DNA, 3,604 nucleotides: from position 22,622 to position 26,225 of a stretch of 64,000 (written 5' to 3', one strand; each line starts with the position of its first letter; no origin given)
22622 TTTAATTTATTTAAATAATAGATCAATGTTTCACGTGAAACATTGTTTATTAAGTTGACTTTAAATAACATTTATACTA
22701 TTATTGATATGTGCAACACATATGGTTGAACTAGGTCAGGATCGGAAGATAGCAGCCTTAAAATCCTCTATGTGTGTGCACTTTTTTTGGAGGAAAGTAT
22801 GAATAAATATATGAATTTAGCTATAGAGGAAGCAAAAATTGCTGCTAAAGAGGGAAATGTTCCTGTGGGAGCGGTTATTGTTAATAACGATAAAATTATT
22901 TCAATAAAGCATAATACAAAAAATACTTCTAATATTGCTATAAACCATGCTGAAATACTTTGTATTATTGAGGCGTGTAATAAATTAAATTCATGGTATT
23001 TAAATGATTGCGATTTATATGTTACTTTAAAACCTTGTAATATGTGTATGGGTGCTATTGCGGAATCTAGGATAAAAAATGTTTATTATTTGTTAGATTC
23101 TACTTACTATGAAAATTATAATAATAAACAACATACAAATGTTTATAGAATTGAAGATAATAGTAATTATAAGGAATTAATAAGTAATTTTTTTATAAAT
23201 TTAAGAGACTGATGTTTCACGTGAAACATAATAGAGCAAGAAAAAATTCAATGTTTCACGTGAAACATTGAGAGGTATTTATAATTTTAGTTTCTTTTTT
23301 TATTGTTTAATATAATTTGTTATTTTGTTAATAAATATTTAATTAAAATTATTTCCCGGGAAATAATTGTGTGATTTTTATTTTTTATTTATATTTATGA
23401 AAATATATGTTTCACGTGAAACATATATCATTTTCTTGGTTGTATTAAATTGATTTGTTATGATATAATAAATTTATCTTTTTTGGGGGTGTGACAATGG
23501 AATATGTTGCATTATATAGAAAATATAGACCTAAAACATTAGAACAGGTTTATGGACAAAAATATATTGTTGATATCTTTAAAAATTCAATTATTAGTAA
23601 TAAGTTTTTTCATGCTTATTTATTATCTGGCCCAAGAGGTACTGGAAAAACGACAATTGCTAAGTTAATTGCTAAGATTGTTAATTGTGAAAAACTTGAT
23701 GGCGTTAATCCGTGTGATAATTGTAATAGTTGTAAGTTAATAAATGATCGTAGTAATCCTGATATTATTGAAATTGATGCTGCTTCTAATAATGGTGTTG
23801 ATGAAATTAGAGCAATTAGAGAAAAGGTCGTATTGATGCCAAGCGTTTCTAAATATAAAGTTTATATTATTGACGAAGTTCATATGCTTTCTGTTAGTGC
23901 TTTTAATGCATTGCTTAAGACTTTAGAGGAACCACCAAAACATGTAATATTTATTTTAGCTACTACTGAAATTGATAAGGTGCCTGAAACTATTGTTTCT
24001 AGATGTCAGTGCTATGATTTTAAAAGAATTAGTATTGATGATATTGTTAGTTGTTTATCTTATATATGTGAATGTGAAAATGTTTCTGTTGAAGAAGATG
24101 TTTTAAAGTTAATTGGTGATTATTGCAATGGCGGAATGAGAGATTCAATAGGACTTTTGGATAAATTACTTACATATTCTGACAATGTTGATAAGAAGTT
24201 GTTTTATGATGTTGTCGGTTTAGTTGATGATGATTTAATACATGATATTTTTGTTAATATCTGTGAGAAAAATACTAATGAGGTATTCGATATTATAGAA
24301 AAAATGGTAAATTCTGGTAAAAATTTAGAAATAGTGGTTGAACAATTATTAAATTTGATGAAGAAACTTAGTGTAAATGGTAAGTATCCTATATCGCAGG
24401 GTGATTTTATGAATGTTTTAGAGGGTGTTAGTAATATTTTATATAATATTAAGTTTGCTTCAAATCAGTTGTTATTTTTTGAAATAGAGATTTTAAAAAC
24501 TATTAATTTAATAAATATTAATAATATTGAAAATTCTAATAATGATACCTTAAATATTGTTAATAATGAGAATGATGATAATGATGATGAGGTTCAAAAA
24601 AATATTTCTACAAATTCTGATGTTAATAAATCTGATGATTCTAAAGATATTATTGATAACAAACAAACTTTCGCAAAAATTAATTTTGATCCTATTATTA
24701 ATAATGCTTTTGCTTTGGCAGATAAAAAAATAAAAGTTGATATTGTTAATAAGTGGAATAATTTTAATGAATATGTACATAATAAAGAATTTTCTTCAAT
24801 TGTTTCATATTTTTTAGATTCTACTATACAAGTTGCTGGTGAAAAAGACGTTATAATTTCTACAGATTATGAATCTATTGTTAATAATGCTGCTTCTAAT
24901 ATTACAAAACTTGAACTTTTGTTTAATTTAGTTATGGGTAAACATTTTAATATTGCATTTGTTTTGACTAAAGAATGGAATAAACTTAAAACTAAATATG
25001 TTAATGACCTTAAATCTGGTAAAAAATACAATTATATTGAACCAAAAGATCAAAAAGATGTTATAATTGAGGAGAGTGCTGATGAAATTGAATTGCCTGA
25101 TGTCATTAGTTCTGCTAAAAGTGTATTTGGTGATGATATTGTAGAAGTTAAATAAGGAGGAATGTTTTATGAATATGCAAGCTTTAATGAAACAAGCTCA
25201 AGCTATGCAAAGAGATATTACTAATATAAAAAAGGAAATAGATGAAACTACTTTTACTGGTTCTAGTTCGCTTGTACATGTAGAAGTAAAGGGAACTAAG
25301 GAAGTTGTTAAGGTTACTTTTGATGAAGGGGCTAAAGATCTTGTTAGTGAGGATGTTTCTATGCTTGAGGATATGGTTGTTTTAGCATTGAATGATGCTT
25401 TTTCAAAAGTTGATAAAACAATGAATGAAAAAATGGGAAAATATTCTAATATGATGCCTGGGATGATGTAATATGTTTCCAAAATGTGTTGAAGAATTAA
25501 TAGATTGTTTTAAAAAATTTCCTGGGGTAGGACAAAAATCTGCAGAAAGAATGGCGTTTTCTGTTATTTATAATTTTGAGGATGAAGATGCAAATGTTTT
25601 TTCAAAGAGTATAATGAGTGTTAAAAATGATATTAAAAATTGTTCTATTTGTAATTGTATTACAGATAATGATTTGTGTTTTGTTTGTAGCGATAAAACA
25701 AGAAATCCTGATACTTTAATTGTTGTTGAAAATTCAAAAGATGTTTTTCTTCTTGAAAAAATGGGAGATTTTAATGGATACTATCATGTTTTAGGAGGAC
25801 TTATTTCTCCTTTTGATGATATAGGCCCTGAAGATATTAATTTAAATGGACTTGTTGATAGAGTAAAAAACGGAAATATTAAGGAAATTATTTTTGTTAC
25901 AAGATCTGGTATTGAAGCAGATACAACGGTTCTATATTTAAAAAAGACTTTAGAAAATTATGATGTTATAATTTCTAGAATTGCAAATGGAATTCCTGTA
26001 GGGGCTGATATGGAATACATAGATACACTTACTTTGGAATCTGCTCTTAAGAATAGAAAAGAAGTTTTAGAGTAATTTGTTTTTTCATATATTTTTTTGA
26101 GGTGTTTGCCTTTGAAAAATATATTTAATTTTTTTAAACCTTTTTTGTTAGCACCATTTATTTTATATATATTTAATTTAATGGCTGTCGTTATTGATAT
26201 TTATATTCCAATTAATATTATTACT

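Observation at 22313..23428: Array of perfect AT-rich palindromes with rare GC hexamer cores (CACGTG x7, CCCGGG x2) around the SRP RNA and tadA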

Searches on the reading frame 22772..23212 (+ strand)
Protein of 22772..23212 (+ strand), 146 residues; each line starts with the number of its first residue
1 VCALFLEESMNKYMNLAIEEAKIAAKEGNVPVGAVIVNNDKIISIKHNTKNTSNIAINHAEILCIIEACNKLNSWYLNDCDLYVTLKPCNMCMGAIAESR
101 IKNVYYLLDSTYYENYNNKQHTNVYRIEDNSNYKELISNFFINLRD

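Call 13: search_protein_families(library=ncbifam, proteins=[window:22772-23212:+])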
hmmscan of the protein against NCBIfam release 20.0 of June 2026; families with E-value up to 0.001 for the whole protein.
window:22772-23212:+ (146 aa): 4 families
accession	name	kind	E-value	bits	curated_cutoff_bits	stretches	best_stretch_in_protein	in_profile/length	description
NF008113.2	PRK10860.1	equivalog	1.8e-22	79.9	150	1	10-106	7-103/165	tRNA adenosine(34) deaminase TadA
TIGR00326.1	eubact_ribD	equivalog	2e-11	43.7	156.35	1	14-107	1-93/343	bifunctional diaminohydroxyphosphoribosylaminopyrimidine deaminase/5-amino-6-(5-phosphoribosylamino)uracil reductase RibD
NF041025.1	antiphage_deaminase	equivalog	1.4e-05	24.2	400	1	57-107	337-386/437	anti-phage dCTP deaminase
TIGR02571.1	ComEB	equivalog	2.3e-05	24.4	219.45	1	55-111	65-119/151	ComE operon protein 2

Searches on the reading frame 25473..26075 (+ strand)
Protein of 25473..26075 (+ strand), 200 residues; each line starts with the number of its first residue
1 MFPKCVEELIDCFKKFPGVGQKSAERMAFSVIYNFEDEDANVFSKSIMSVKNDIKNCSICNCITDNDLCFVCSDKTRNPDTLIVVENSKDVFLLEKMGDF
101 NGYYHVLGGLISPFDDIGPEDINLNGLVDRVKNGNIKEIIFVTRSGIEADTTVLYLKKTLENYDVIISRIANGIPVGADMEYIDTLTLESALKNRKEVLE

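Call 9: find_encoding_contigs(protein=window:25473-26075:+, flank=10000, max_places=10)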
Protein window:25473-26075:+ (200 aa): 2 contigs read that carry it; 2 places shown.
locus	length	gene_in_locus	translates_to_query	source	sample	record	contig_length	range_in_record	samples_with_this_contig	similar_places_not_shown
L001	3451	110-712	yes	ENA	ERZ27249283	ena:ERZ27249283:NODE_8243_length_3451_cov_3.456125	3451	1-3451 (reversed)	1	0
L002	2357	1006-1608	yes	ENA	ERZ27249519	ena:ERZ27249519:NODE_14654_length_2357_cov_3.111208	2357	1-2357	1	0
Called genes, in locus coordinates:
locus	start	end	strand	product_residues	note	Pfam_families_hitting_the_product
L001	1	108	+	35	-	?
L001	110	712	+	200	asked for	PF21176:RecR_HhH, PF13662:Toprim_4, PF21175:RecR_C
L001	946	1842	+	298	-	PF13177:DNA_pol3_delta2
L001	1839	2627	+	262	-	PF04468:PSP1, PF28472:PSP1_3rd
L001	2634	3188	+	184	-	PF01195:Pept_tRNA_hydro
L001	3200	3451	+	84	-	?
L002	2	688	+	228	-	?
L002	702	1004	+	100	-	PF02575:YbaB_DNA_bd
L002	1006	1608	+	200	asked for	PF21176:RecR_HhH, PF13662:Toprim_4, PF21175:RecR_C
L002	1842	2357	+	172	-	?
